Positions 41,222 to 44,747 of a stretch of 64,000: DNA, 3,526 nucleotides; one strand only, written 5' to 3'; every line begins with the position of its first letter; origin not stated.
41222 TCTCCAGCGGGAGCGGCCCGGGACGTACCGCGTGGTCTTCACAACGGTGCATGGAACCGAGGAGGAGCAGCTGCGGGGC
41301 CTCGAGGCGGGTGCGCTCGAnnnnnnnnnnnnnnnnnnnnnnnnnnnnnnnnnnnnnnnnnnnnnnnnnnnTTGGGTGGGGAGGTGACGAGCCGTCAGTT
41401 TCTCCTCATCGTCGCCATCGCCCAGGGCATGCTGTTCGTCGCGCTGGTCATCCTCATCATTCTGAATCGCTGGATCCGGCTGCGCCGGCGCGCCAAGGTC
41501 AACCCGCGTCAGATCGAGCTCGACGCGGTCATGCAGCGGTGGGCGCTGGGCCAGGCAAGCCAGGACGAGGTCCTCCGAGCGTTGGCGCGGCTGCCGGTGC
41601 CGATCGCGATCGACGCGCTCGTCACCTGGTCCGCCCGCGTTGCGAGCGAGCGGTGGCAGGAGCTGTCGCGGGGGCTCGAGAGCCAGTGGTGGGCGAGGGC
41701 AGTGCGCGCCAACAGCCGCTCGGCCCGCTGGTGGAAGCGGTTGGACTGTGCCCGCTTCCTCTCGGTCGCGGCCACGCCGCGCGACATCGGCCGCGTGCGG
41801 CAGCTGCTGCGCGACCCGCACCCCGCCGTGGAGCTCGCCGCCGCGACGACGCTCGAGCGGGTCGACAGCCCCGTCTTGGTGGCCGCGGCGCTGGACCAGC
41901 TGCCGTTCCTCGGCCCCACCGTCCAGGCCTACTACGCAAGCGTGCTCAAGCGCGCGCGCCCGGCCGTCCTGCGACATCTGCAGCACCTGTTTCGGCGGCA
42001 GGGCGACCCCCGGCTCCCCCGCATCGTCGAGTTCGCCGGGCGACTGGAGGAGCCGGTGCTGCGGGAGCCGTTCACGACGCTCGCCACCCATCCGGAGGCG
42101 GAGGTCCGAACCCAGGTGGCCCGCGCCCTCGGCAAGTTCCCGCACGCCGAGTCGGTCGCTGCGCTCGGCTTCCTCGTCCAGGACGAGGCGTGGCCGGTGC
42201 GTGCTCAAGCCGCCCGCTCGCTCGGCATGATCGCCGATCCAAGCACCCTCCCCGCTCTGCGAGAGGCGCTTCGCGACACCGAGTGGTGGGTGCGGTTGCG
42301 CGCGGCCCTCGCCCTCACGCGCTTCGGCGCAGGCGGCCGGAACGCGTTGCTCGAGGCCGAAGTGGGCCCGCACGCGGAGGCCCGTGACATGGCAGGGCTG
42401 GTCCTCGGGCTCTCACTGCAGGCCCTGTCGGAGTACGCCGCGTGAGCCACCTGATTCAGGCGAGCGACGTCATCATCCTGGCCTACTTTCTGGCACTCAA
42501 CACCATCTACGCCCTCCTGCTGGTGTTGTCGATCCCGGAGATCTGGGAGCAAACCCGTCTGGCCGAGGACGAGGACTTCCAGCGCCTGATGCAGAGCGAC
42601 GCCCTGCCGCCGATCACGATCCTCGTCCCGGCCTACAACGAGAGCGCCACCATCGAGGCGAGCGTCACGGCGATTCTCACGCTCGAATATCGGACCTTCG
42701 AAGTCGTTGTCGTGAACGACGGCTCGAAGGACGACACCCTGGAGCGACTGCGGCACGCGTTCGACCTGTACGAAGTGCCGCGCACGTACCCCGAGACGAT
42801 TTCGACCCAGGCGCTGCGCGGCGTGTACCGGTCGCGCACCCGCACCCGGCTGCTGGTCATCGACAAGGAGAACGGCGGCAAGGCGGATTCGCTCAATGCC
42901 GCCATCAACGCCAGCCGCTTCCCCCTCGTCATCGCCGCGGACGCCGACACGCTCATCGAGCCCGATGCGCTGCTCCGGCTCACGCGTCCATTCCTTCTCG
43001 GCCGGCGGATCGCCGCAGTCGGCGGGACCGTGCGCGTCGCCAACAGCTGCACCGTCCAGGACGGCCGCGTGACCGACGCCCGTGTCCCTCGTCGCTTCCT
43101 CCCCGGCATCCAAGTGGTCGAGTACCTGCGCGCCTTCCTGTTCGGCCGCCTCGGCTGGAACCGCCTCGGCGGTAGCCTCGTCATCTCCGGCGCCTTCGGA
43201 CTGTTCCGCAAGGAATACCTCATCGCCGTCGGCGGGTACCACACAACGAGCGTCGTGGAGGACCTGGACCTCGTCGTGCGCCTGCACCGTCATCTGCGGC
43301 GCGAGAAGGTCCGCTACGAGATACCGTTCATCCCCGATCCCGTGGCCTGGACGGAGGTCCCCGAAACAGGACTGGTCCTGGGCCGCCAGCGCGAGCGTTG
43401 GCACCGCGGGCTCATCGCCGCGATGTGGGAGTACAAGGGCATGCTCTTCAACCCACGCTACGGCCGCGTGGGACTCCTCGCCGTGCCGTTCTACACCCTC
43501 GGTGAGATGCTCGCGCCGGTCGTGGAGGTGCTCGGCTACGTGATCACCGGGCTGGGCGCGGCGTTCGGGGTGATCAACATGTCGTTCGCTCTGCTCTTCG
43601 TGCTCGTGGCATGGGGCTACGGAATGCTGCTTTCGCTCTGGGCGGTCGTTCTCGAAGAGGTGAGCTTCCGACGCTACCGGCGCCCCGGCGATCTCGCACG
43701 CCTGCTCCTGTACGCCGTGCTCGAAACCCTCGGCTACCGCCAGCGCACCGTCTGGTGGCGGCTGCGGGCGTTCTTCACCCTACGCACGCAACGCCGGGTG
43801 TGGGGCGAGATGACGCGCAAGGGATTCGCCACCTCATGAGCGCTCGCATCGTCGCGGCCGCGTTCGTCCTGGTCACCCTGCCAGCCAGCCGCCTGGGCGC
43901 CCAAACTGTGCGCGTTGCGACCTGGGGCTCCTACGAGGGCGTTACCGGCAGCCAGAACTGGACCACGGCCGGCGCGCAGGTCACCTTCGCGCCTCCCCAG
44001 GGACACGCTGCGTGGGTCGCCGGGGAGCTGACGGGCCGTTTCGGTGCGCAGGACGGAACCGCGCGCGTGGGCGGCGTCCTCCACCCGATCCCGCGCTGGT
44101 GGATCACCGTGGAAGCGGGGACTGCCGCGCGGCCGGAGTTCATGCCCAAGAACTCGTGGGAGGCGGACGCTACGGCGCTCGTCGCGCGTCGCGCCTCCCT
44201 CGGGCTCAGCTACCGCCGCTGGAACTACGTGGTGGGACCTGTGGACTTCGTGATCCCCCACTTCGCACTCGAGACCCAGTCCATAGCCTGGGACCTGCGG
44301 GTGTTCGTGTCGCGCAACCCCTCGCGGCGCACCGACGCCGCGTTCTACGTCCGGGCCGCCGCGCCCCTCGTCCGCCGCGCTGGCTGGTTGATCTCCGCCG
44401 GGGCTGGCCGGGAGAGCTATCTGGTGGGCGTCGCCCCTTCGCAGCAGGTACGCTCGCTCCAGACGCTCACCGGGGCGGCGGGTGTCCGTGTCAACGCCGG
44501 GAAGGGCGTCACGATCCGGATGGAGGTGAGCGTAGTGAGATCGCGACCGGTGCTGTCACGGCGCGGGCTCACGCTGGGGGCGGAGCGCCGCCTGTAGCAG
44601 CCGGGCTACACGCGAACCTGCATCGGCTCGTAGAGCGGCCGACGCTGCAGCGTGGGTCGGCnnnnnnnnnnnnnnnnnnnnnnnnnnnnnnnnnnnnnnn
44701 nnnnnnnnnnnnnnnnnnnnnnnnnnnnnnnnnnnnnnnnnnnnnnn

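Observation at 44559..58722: The approx 14-kb DUF11 / sigma-54 / two-component block is bracketed by approx 100-nt direct repeats that duplicate the 3' ends of both flanking genes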

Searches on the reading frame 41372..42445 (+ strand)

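Call 60: search_protein_families(library=ncbifam, proteins=[window:41372-42445:+], max_evalue=1)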
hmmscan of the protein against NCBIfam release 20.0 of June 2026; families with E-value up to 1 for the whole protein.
window:41372-42445:+ (357 aa): 4 families
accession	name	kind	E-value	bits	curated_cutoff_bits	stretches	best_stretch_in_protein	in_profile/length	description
NF010374.0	PRK13800.1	equivalog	2.2e-09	36.2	1196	2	232-329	779-879/898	fumarate reductase/succinate dehydrogenase flavoprotein subunit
NF058502.1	phyc_lyase_CpcE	equivalog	9.1e-09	35.2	330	2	245-301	58-114/260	C-phycocyanin alpha-cysteine-84 phycocyanobilin lyase subunit CpcE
NF045915.1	PhycobilmeDegNblB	equivalog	2.2e-08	33.9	300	2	276-328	146-198/214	phycobilisome degradation protein NblB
NF058505.1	phyc_lyase_CpeY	equivalog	0.046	12.3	600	1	276-324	355-403/419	C-phycoerythrin alpha-cysteine-82 phycoerythrobilin lyase CpeY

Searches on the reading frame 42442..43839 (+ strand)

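Call 6: search_protein_families(library=pfam, proteins=[window:42442-43839:+], max_evalue=0.01)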
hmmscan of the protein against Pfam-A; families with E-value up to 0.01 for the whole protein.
window:42442-43839:+ (465 aa): 6 families
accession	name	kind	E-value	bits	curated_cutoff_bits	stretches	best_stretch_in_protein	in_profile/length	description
PF13641.12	Glyco_tranf_2_3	-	4.8e-25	89.4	27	2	136-323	61-230/230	Glycosyltransferase like family 2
PF00535.33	Glycos_transf_2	-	3.8e-19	69.7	23.3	1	59-259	1-163/168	Glycosyl transferase family 2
PF13632.12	Glyco_trans_2_3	-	2.8e-11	44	27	1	163-391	2-194/198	Glycosyl transferase family group 2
PF03142.21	Chitin_synth_2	-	2.4e-05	23.6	27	0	155-202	197-244/527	Chitin synthase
PF13506.12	Glyco_transf_21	-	8.7e-05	22.5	21.7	1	147-281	18-137/174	Glycosyl transferase family 21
PF10111.15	Glyco_tranf_2_2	-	0.0072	16.3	27.3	0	60-110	2-54/276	Glycosyltransferase like family 2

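Call 60: search_protein_families(library=ncbifam, proteins=[window:42442-43839:+], max_evalue=1)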
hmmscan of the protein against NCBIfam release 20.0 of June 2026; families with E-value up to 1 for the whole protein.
window:42442-43839:+ (465 aa): 23 families
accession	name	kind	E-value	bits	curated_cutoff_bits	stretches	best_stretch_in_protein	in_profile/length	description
TIGR03937.1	PgaC_IcaA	equivalog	2.8e-38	131.9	422.3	2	133-342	98-288/407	poly-beta-1,6-N-acetyl-D-glucosamine synthase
TIGR03111.1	glyc2_xrt_Gpos1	hypoth_equivalog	5.2e-24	84.8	363.95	1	44-327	37-289/439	TIGR03111 family XrtG-associated glycosyltransferase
TIGR04242.1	nodulat_NodC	equivalog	1.4e-13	50.6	550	1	8-323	6-283/395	chitooligosaccharide synthase NodC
NF041875.1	EPS_EpsD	equivalog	1.4e-12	47.7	370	3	59-105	2-50/325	exopolysaccharide biosynthesis glycosyltransferase EpsD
TIGR04283.1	glyco_like_mftF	equivalog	6e-12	45.6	182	2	58-176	1-89/221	TIGR04283 family arsenosugar biosynthesis glycosyltransferase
TIGR03030.1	CelA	equivalog_domain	7e-10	37.6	699.1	2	11-169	88-238/714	UDP-forming cellulose synthase catalytic subunit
TIGR03469.1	HpnB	hypoth_equivalog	3.7e-09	36.1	379.25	1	22-105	11-94/386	hopene-associated glycosyltransferase HpnB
NF047683.1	TeichurnBiosyTuaG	equivalog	7.4e-09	35.6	400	1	56-105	6-55/252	teichuronic acid biosynthesis protein TuaG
NF010496.0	PRK13915.1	equivalog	1.7e-08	33.9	262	1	36-104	9-82/307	glucosyl-3-phosphoglycerate synthase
NF053846.1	glyco_with_XrtP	equivalog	3e-07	29.5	520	1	60-456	45-434/440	XrtP-associated glycosyltransferase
TIGR03965.1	mycofact_glyco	equivalog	1.3e-06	27.6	280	2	50-102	68-122/467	mycofactocin biosynthesis glycosyltransferase MftF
NF007482.0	PRK10073.1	equivalog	1.4e-06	27.6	423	1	56-107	6-57/334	glycosyltransferase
NF041865.1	EpsU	equivalog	5.5e-06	25.6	700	2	58-106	41-91/394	exopolysaccharide biosynthesis GT2 family glycosyltransferase EpsU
TIGR04182.1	glyco_TIGR04182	equivalog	4.4e-05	23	325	1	58-101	2-43/293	S-layer glycoprotein N-glycosyltransferase AglJ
NF058614.1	PPMAGASynPpgS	equivalog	0.00011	21.7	370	1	60-106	4-47/226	polyprenyl-phospho-N-acetylgalactosaminyl synthase PpgS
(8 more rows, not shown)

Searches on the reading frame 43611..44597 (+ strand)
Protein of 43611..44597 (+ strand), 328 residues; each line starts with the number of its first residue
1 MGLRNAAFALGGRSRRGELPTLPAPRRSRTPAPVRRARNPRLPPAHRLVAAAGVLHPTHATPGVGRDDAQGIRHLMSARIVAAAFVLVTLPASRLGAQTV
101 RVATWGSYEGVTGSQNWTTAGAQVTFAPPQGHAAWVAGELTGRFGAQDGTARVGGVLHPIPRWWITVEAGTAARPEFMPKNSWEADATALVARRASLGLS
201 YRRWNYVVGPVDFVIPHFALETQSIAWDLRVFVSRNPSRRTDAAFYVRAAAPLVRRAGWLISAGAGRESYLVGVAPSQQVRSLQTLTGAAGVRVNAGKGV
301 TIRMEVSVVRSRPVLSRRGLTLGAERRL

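Call 6: search_protein_families(library=pfam, proteins=[window:43611-44597:+], max_evalue=0.01)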
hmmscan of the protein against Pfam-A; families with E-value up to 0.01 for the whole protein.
window:43611-44597:+ (328 aa): 0 families
